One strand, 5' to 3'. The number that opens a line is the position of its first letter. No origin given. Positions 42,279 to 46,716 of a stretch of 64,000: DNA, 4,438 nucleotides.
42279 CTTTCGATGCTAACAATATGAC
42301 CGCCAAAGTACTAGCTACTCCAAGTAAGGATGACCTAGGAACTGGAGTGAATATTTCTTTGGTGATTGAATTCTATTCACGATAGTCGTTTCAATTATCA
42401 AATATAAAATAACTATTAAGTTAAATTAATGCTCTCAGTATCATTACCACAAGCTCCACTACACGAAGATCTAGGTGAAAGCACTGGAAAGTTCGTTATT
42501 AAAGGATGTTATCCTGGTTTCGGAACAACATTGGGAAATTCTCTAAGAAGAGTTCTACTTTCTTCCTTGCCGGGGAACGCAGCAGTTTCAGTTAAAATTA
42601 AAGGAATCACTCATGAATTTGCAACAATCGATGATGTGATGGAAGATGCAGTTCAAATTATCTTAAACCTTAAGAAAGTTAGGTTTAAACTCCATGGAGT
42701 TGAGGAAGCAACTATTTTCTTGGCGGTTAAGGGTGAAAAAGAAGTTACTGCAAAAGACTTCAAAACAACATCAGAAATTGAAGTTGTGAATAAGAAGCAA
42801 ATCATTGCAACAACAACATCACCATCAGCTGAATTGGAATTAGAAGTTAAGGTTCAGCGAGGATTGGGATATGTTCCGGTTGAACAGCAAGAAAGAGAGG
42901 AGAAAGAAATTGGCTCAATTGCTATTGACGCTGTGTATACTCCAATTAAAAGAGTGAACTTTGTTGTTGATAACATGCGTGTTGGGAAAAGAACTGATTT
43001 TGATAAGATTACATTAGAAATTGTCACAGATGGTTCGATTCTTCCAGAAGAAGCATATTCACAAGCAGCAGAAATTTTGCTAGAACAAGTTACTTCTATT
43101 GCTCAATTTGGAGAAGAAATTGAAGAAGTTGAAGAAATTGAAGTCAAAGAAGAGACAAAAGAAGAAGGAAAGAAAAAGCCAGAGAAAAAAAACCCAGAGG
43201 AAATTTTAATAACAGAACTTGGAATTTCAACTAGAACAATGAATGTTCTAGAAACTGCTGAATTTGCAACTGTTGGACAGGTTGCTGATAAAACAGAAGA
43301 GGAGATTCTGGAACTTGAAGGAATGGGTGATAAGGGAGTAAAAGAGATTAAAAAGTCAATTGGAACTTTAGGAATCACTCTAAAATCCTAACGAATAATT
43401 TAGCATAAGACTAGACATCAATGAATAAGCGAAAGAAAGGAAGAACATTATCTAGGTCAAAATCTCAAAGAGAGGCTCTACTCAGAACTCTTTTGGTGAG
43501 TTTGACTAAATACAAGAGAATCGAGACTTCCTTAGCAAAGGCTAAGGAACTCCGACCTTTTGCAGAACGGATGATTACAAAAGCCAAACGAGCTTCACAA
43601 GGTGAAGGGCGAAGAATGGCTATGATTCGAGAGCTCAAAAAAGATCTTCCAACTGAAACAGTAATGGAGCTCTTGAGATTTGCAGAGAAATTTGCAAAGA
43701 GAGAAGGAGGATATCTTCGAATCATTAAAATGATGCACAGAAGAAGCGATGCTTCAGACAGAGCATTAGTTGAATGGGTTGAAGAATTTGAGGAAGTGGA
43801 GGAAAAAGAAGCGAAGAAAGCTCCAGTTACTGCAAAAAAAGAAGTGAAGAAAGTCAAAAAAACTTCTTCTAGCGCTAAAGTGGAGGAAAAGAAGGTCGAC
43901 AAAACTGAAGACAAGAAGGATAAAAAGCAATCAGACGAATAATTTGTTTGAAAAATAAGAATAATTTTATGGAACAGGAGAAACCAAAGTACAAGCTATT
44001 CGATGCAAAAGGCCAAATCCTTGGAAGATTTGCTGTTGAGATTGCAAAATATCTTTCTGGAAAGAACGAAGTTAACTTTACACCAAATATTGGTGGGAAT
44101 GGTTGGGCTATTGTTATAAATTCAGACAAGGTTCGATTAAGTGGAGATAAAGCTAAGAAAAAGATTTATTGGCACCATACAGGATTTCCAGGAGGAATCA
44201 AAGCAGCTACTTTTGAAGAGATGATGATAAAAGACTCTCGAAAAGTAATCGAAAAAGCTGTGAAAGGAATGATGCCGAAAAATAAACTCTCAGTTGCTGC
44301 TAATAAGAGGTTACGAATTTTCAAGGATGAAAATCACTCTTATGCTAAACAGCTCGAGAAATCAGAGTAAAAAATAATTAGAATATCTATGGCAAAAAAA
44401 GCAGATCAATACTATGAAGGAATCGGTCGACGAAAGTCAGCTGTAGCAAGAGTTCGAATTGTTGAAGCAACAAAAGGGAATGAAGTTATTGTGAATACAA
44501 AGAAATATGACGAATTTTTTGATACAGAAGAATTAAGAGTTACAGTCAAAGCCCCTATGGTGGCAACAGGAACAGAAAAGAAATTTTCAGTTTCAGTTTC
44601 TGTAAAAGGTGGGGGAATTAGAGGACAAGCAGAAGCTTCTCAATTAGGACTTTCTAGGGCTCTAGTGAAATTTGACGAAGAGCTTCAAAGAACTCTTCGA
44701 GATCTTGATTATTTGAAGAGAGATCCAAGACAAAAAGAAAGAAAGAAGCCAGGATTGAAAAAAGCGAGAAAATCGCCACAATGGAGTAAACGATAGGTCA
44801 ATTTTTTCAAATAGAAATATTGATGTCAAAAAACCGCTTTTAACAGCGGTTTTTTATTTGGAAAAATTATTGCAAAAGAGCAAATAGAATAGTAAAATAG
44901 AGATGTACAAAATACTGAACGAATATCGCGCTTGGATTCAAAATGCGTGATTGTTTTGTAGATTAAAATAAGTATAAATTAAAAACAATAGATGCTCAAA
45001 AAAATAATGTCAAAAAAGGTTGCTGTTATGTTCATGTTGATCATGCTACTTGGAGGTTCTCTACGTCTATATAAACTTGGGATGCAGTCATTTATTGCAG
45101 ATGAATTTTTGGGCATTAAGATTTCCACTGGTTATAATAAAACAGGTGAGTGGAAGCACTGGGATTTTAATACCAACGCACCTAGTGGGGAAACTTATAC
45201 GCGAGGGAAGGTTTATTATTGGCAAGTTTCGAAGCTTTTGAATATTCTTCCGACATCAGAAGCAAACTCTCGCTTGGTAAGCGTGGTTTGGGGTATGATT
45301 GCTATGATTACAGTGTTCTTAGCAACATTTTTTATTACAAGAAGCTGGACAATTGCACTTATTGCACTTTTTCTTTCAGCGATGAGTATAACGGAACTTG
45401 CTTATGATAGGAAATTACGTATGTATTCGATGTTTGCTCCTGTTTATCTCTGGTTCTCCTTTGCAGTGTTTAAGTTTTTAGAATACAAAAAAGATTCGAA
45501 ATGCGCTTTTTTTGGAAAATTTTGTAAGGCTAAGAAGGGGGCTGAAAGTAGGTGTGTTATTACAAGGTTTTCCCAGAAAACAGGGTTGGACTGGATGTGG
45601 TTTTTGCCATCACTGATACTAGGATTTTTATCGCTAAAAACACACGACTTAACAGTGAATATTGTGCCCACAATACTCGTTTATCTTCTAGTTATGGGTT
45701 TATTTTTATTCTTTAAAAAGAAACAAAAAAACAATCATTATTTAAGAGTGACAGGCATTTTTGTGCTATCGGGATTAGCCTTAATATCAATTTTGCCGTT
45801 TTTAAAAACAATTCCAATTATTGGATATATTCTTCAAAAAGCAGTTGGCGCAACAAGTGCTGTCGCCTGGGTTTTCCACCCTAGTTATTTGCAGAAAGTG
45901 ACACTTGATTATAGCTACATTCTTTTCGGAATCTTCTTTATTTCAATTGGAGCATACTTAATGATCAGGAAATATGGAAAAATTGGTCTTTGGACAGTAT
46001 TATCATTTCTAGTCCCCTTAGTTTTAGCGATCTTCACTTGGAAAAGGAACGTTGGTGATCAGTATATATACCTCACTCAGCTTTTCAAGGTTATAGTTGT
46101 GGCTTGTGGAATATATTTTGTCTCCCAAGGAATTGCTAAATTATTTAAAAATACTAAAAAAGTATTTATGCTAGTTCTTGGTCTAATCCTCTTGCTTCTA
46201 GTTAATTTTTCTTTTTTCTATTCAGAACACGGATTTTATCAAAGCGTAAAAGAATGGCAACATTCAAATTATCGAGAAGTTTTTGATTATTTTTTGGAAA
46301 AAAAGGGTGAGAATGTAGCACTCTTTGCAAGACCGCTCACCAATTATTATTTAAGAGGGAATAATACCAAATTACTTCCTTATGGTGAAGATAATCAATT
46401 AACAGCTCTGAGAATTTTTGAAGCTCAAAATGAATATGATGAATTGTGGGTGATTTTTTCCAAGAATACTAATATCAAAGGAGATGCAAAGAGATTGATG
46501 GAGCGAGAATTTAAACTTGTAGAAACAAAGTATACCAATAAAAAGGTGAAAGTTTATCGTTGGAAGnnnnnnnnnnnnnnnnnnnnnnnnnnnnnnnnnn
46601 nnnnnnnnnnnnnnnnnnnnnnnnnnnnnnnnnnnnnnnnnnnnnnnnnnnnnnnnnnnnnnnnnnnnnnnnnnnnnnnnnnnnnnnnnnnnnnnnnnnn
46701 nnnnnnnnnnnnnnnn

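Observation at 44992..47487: GT-C membrane glycosyltransferase fused to a calcineurin-like metallophosphoesterase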

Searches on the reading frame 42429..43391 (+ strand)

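Call 5: search_protein_families(library=pfam, proteins=[window:42429-43391:+], max_evalue=0.1)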
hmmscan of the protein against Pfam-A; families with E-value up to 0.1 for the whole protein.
window:42429-43391:+ (320 aa): 5 families
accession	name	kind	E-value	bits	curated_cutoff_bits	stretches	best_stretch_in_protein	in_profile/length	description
PF01000.31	RNA_pol_A_bac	-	3.3e-29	102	33.9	1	55-171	1-119/119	RNA polymerase Rpb3/RpoA insert domain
PF01193.29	RNA_pol_L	-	1.3e-19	70.1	24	1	29-220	5-73/74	RNA polymerase Rpb3/Rpb11 dimerisation domain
PF03118.21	RNA_pol_A_CTD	-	6e-13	48.8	23.8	1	249-310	3-64/67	Bacterial RNA polymerase, alpha chain C terminal domain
PF13656.11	RNA_pol_L_2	-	0.012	15.8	27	0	192-224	40-72/75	RNA polymerase Rpb3/Rpb11 dimerisation domain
PF14520.12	HHH_5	-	0.039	14.9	27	1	271-311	16-55/57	Helix-hairpin-helix domain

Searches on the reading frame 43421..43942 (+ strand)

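Call 5: search_protein_families(library=pfam, proteins=[window:43421-43942:+], max_evalue=0.1)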
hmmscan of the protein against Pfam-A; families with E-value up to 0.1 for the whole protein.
window:43421-43942:+ (173 aa): 2 families
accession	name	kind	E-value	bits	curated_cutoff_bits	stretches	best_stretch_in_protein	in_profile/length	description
PF01196.24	Ribosomal_L17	-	2.1e-22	80.3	27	1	20-120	1-97/97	Ribosomal protein L17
PF00582.32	Usp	-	0.029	15.3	24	1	82-150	16-89/141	Universal stress protein family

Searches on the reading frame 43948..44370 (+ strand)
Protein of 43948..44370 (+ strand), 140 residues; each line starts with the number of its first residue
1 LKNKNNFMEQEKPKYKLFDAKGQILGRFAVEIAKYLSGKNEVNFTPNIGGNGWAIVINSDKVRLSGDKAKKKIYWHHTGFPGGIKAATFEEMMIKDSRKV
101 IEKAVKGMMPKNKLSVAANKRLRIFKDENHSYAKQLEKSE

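Call 5: search_protein_families(library=pfam, proteins=[window:43948-44370:+], max_evalue=0.1)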
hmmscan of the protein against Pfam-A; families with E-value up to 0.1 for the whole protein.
window:43948-44370:+ (140 aa): 2 families
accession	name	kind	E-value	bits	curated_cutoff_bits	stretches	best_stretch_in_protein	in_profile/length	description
PF00572.24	Ribosomal_L13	-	2.2e-34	118.6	23.8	1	15-130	3-118/119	Ribosomal protein L13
PF25327.1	UBL_ZFAND1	-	0.00093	19.7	27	0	1-36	21-57/69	ZFAND1-like ubiquitin-like domain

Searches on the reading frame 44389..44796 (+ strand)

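Call 5: search_protein_families(library=pfam, proteins=[window:44389-44796:+], max_evalue=0.1)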
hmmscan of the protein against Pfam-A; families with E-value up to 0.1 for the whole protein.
window:44389-44796:+ (135 aa): 1 family
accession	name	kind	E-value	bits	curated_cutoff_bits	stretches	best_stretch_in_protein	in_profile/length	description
PF00380.25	Ribosomal_S9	-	6.2e-41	140.1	22.5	1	13-135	1-121/121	Ribosomal protein S9/S16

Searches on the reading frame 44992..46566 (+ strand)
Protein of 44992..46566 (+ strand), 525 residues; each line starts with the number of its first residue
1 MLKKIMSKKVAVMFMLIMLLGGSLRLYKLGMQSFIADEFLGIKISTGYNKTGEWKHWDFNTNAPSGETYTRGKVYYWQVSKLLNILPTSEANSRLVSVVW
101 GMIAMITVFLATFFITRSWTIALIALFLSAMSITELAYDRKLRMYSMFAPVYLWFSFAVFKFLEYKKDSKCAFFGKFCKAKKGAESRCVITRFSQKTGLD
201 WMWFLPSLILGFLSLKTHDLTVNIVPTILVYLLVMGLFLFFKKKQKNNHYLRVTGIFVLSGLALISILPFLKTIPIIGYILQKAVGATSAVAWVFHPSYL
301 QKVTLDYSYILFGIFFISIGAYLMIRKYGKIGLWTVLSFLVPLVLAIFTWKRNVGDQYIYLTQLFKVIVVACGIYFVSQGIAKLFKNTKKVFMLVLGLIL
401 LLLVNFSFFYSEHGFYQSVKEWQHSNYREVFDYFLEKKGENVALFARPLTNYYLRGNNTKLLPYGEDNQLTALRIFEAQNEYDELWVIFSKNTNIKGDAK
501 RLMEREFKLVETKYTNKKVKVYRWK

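Call 28: search_solved_structures(query=A2, max_evalue=10, show_alignments=2)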
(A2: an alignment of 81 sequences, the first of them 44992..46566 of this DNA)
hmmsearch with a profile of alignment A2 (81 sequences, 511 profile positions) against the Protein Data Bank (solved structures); distinct sequences matched with E-value up to 10: 0.
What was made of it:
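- Tried and rejected: Nothing at E<=10 (call 28).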

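Call 29: search_protein_families(library=pfam, alignment_id=A2, max_evalue=0.01)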
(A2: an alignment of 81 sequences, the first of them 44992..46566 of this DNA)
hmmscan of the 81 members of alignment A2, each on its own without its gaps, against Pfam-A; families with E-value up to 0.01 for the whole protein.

A. member 1, window:44992-46566:+ (525 aa): 0 families

B. families by the number of members that match (of 81 scanned): 9 families
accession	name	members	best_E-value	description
PF13231.12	PMT_2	7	1.1e-07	Dolichyl-phosphate-mannose-protein mannosyltransferase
PF14256.11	YwiC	2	0.00085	YwiC-like protein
PF09834.14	DUF2061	2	0.007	Predicted membrane protein (DUF2061)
PF07291.16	MauE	1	0.00024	Methylamine utilisation protein MauE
PF04956.18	TrbC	1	0.0022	TrbC/VIRB2 pilin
PF02366.24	PMT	1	0.0022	Dolichyl-phosphate-mannose-protein mannosyltransferase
PF10997.13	Amj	1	0.0062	Alternate to MurJ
PF17259.7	DUF5325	1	0.008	Family of unknown function (DUF5325)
PF13704.12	Glyco_tranf_2_4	1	0.0084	Glycosyl transferase family 2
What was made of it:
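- On Pfam PMT_2 (PF13231) / GT39-GT83 sequence families: 7 of 81 relatives hit, best 1.1e-7 (call 29).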

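Call 41: predict_structure(alignment_id=A2)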
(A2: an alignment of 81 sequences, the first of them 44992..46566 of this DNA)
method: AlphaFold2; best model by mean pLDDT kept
length: 525 residues; sequences in the alignment: 81
mean_pLDDT: 92.2   pTM: 0.92
mean pLDDT of the five models: 92.2, 92.2, 91.8, 91.5, 91.0
residues with pLDDT >= 90: 411; 70-90: 84; 50-70: 30; < 50: 0
segments of 3 or more residues with pLDDT < 50: none
pLDDT, mean of each block of 10 residues (from residue 1): 78 98 96 92 97 97 93 95 97 98 98 97 98 96 96 98 84 68 72 92 95 94 96 97 91 93 90 90 87 92 95 97 98 98 94 77 97 98 97 98 94 83 86 95 93 96 92 97 95 77 95 76 95
secondary structure, 60 per line:
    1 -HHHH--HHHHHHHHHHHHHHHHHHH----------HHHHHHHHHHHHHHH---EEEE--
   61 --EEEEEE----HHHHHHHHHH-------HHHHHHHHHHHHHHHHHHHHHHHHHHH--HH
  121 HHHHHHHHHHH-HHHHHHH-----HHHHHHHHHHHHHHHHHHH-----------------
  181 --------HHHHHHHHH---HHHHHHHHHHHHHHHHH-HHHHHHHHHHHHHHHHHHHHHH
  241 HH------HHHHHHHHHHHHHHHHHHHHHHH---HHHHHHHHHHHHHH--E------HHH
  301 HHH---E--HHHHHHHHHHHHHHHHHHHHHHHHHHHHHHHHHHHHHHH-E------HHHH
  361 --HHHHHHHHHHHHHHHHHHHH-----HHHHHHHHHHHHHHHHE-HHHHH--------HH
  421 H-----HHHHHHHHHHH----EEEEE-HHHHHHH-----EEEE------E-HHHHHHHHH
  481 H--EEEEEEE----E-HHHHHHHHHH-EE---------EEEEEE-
elements in order: H2-5 H8-26 H37-51 E55-58 E63-68 H73-82 H90-116 H119-131 H133-139 H145-163 H189-197 H201-217 H219-242 H249-271 H275-288 H298-303 H310-348 H357-360 H363-382 H388-403 H406-410 H427-437 E442-446 H448-454 E460-463 H472-481 E484-490 H497-506 E519-524
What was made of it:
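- On GT-C glycosyltransferase superfamily (GT-C_A fold): AF2 pLDDT 92.2, pTM 0.92 (call 41).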

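Call 44: fold_search(model_id=the predicted structure, library=pdb)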
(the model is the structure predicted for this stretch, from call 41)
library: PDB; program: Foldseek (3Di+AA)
matches with E <= 10: 218; with E <= 0.001: 29
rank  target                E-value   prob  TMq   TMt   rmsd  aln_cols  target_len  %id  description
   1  3wak                  3.7e-08  1.00  0.52  0.34  10.2       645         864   11  Crystal structure of the Archaeoglobus fulgidus oligosaccharyltransferase (O29867_ARCFU) in the apo form (released 2013-10-30)
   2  7e9s_A                1.6e-07  1.00  0.53  0.35   9.4       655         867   11  Archaeal oligosaccharyltransferase AglB from Archaeoglobus fulgidus in complex with an inhibitory peptide and a dolich (released 2021-09-08)
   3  5gmy_A                4.1e-07  1.00  0.53  0.35  12.6       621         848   11  Crystal structure of the Archaeoglobus fulgidus oligosaccharyltransferase (O29867_ARCFU) tethered with an acceptor pep (released 2017-02-01)
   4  3waj                  8.3e-07  1.00  0.50  0.35  12.9       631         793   11  Crystal structure of the Archaeoglobus fulgidus oligosaccharyltransferase (O29867_ARCFU) complex with Zn and sulfate (released 2013-10-30)
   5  9s6s_A                9.9e-07  1.00  0.49  0.47   9.1       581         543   12  Ternary cryo-EM structure of human ALG9 with Dol25-PP-GlcNAc2Man6, Dol25-P-Man and Fab (released 2026-03-18)
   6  8b6l_I                1.0e-06  1.00  0.56  0.44   9.7       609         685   11  Subtomogram average of the human Sec61-TRAP-OSTA-translocon (released 2022-12-07)
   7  6gxc_A                1.1e-06  1.00  0.50  0.39   9.2       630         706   10  Bacterial oligosaccharyltransferase PglB in complex with an inhibitory peptide and a reactive lipid-linked oligosaccha (released 2018-11-14)
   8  5f15                  2.9e-06  1.00  0.52  0.50  11.4       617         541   10  Crystal Structure of ArnT from Cupriavidus metallidurans bound to Undecaprenyl phosphate (released 2016-02-17)
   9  9n9j_I                3.1e-06  1.00  0.52  0.41  11.0       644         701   12  Structure of a GRP94 folding intermediate engaged with a CCDC134- and FKBP11-bound secretory translocon (released 2025-11-19)
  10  3rce_A                3.7e-06  1.00  0.47  0.38   9.4       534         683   11  Bacterial oligosaccharyltransferase PglB (released 2011-06-15)
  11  9s6u_A                5.5e-06  1.00  0.49  0.48   9.1       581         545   13  Ternary cryo-EM structure of human ALG9 with Dol25-PP-GlcNAc2Man8, Dol25-P-Man and Fab (released 2026-03-18)
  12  8pn9_A                6.9e-06  1.00  0.55  0.45   9.6       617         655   11  Structure of human oligosaccharyltransferase OST-A complex bound to NGI-1 (released 2024-05-08)
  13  6ftg_5                1.1e-05  1.00  0.56  0.47  11.0       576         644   12  Subtomogram average of OST-containing ribosome-translocon complexes from canine rough microsomal membranes (released 2018-03-21)
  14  6c26_A                1.2e-05  1.00  0.53  0.45  12.0       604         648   14  The Cryo-EM structure of a eukaryotic oligosaccharyl transferase complex (released 2018-01-31)
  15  8age_A                1.3e-05  1.00  0.54  0.45   9.8       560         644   13  Structure of yeast oligosaccharylransferase complex with acceptor peptide bound (released 2022-12-07)
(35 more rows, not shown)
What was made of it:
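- On GT-C glycosyltransferase superfamily (GT-C_A fold): The top 39 Foldseek PDB hits are all GT-C, E down to 3.7e-8, TM-score up to 0.56 (call 44).
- Closest known: ArnT / PMT_2-type GT-C glycosyltransferases. Same: Polytopic GT-C fold (TM-score 0.55-0.56 both ways; call 44).
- Closest known: Oligosaccharyltransferases AglB/PglB/STT3. Same: Best Foldseek E-values (3.7e-8 to 1e-6; call 44).
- The best fold matches of the GT-C half include PP-donor enzymes (PglB, STT3; call 44).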

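Call 53: find_related_loci(query=A2, collection=genome_contigs, flank=10000)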
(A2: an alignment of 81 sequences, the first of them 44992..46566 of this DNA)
Query A2 (525 aa) in genome_contigs; peptide patterns used: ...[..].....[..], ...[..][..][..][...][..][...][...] (x = any residue, [..] = any of these).
219 stretches matched a pattern; 175 encode a relative of the query (tblastn E <= 1e-3); the best 80 are kept; 80 distinct loci.
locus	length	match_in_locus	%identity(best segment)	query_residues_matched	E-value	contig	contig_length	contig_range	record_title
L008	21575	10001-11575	63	1-525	0e+0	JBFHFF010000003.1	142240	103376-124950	MAG: Candidatus Moraniibacteriota bacterium isolate Mix_sand07.2021.05.G.119 k141_321514_length_142240_cov_142.4095, who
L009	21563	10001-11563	63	1-525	0e+0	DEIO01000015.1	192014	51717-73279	MAG TPA_asm: Patescibacteria group bacterium UBA2772 UBA2772_contig_6362, whole genome shotgun sequence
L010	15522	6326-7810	44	3-524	1e-136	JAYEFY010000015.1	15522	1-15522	MAG: Patescibacteria group bacterium isolate MAG260 MAG260_15, whole genome shotgun sequence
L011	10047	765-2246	44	3-524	9e-135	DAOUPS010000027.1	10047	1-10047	MAG TPA_asm: bacterium isolate CSMAG_106 CSMAG_106_k127_1807224_length_10047_cov_20.0000, whole genome shotgun sequence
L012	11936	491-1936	43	20-525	8e-128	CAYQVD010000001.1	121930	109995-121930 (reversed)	MAG TPA_asm: uncultured Bdellovibrionales bacterium isolate SRP191223_co1_93 genome assembly, contig: NODE_41_length_121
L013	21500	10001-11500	44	1-525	1e-125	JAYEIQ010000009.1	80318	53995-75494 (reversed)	MAG: Patescibacteria group bacterium isolate MAG187 MAG187_9, whole genome shotgun sequence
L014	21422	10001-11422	42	24-525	6e-122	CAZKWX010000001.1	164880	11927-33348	MAG TPA_asm: uncultured Bdellovibrionales bacterium isolate SRP167671_co1_182 genome assembly, contig: NODE_53_length_16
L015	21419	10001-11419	42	24-525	8e-116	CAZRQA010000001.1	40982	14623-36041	MAG TPA_asm: uncultured Bdellovibrionales bacterium isolate SRP319275_co2_324 genome assembly, contig: NODE_497_length_4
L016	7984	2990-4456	41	8-525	2e-114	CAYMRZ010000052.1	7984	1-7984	MAG TPA_asm: uncultured Bdellovibrionales bacterium isolate SRP332253_co1_286 genome assembly, contig: NODE_15013_length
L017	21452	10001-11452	41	15-524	5e-113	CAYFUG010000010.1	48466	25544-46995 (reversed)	MAG TPA_asm: uncultured Bdellovibrionales bacterium isolate ERP107533_co1_14 genome assembly, contig: NODE_229_length_48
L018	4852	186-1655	38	25-524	1e-103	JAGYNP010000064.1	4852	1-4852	MAG: Candidatus Moraniibacteriota bacterium isolate M55B148 k51_3801543_flag_1_multi_31.0000_len_4852, whole genome shot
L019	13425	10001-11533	37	4-525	4e-103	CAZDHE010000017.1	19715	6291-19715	MAG TPA_asm: uncultured Bdellovibrionales bacterium isolate SRP252850_co1_117 genome assembly, contig: NODE_5009_length_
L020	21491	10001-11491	36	21-525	3e-101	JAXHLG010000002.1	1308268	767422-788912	MAG: Candidatus Moraniibacteriota bacterium isolate Salar_de_Ascotan_soil_MAG_ASO1 contig_5779_polypolish, whole genome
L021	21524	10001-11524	35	2-524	1e-87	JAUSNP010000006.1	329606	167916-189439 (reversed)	MAG: Candidatus Moraniibacteriota bacterium isolate E19_metabat.bin.91 E19_k141_503813, whole genome shotgun sequence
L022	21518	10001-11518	35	1-524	6e-87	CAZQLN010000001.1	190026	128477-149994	MAG TPA_asm: uncultured Bdellovibrionales bacterium isolate SRP342105_co1_403 genome assembly, contig: NODE_74_length_19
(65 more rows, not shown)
